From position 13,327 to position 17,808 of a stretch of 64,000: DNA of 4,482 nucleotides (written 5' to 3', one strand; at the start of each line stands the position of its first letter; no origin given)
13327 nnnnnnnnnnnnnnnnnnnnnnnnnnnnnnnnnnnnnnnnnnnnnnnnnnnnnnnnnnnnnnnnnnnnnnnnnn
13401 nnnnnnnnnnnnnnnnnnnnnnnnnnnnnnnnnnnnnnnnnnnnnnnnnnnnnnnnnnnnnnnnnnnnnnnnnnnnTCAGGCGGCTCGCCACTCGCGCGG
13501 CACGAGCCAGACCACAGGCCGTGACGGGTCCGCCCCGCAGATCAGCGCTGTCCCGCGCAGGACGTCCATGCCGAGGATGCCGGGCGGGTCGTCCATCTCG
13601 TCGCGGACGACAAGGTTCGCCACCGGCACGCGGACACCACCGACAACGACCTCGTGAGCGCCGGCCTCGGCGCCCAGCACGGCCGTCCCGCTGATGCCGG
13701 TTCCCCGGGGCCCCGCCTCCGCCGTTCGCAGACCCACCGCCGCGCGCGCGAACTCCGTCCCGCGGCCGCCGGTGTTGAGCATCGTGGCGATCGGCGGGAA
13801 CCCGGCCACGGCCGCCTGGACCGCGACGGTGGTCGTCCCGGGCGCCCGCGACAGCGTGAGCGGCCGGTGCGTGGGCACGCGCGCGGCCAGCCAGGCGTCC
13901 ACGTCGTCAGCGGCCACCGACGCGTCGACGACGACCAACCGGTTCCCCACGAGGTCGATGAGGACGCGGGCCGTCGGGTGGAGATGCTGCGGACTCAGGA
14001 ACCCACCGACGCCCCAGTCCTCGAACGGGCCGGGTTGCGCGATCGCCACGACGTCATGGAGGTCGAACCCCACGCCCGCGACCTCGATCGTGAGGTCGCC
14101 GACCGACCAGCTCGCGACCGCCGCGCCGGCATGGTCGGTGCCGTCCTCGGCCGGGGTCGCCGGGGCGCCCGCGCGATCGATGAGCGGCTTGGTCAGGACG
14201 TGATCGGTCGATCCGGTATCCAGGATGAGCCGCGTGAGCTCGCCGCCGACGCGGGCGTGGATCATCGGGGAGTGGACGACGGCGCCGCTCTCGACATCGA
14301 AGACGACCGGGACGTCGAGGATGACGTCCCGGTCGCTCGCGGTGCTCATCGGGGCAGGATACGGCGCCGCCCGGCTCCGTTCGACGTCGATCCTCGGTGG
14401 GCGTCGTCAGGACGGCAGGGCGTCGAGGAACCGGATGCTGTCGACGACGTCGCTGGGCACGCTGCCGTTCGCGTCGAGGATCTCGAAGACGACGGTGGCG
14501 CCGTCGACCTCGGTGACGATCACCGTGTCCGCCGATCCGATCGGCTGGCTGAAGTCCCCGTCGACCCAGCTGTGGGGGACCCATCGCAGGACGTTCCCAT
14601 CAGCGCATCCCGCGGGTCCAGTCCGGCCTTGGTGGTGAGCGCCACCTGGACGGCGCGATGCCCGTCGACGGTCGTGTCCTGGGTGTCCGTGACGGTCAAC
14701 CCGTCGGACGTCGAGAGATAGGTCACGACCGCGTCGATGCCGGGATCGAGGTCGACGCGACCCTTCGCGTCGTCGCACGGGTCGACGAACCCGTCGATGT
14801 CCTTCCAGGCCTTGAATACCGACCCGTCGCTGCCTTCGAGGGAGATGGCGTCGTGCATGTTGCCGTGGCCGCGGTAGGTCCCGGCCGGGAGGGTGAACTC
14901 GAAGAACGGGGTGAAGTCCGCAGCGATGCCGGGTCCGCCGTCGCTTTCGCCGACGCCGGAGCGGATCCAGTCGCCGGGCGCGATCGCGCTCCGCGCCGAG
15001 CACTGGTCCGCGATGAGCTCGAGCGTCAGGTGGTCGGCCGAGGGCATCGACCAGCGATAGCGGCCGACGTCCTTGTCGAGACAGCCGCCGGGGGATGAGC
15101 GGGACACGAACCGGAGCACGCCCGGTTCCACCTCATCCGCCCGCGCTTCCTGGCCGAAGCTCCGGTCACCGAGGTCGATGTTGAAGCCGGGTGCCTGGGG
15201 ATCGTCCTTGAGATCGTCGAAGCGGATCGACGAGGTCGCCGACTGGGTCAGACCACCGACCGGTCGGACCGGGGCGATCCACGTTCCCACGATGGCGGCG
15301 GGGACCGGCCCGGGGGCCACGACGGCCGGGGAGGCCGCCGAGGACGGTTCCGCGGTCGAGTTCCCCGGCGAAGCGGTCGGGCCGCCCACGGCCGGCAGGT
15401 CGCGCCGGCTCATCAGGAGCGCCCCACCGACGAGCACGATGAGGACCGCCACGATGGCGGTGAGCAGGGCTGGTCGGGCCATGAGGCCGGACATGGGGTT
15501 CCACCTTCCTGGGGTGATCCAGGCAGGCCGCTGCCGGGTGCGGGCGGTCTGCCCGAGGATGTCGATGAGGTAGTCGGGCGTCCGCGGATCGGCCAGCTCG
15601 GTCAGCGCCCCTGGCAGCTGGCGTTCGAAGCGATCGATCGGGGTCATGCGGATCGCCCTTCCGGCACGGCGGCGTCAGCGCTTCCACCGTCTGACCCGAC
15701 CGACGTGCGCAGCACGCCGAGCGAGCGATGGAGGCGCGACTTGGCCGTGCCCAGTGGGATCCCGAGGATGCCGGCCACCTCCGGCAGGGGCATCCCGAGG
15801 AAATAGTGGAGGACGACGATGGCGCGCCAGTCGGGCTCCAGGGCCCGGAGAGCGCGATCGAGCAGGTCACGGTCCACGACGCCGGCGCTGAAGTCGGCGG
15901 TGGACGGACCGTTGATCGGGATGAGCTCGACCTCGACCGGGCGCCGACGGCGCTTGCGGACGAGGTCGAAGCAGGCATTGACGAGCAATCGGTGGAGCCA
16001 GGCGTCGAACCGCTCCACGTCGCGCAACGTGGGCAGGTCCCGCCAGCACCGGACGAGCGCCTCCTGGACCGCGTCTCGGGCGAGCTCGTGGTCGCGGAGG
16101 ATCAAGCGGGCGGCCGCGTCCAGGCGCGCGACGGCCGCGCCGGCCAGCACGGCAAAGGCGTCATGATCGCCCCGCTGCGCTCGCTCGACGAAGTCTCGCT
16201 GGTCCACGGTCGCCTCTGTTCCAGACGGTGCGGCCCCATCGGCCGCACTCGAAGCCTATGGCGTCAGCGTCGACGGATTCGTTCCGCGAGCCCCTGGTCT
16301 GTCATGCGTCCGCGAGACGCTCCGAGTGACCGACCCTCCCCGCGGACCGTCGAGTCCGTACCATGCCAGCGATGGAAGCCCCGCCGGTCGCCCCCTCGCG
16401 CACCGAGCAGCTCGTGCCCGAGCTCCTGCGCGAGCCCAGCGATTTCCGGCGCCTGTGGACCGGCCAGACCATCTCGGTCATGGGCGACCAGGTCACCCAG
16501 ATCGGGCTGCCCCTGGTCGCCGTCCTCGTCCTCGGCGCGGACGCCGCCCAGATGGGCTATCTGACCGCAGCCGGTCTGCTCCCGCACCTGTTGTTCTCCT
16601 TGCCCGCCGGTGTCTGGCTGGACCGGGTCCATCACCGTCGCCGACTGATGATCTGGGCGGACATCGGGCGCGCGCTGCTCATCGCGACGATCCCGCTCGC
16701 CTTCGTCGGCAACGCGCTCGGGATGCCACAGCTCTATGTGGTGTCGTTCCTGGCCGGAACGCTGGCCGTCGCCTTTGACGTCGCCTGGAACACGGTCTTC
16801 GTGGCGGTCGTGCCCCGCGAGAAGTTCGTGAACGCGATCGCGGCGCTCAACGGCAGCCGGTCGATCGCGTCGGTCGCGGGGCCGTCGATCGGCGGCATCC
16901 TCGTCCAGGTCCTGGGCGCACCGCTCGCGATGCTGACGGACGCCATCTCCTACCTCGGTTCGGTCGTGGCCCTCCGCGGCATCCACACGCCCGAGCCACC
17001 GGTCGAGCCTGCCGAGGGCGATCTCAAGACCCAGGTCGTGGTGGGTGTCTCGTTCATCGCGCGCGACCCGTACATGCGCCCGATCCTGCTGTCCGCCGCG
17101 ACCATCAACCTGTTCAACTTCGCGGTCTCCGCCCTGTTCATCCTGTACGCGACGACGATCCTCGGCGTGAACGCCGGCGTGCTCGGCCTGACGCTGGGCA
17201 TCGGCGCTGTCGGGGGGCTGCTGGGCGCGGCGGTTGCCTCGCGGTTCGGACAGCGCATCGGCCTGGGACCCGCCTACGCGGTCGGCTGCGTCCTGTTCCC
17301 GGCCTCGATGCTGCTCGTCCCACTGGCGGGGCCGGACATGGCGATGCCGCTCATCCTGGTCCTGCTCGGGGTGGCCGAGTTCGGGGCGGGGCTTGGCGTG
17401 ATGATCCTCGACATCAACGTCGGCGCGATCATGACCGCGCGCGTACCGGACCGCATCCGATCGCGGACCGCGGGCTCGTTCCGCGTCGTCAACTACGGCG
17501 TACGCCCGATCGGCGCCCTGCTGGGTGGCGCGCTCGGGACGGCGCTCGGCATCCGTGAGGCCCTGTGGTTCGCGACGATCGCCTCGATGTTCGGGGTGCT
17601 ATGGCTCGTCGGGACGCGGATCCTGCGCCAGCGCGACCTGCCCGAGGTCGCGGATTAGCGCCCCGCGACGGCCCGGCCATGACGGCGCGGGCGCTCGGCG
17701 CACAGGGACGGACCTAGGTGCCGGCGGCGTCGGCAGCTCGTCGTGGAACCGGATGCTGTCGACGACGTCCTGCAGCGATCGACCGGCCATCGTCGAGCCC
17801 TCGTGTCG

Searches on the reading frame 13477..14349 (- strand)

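Call 64: search_protein_families(library=pfam, max_evalue=0.001, proteins=[window:13477-14349:-])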
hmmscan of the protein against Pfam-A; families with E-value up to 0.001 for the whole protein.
window:13477-14349:- (290 aa): 2 families
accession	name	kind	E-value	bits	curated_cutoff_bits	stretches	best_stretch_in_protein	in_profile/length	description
PF13650.11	Asp_protease_2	-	6.8e-11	43.2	24.3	1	31-107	2-79/90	Aspartyl protease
PF13975.11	gag-asp_proteas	-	1.6e-08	35.4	28.2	0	31-106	2-77/92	gag-polyprotein putative aspartyl protease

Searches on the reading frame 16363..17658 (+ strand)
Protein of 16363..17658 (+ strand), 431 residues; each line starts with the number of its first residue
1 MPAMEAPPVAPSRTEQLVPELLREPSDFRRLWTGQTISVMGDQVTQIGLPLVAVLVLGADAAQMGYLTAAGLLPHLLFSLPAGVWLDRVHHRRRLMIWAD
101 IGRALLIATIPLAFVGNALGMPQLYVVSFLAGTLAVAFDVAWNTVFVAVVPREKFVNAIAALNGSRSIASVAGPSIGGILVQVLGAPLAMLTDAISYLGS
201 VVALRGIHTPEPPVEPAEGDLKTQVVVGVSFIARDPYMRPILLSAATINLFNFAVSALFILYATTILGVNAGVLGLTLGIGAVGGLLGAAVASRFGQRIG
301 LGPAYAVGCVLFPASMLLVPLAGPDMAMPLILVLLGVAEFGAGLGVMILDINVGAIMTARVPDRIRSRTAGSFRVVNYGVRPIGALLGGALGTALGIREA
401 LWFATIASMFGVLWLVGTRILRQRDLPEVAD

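Call 64: search_protein_families(library=pfam, max_evalue=0.001, proteins=[window:16363-17658:+])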
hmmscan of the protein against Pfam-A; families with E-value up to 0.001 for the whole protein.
window:16363-17658:+ (431 aa): 2 families
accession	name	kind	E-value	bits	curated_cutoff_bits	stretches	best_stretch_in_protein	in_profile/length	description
PF07690.21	MFS_1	-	7.6e-33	114.3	33.4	2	31-377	1-339/347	Major Facilitator Superfamily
PF05977.19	MFS_3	-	7.9e-30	104.2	27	1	28-419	12-394/524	Transmembrane secretion effector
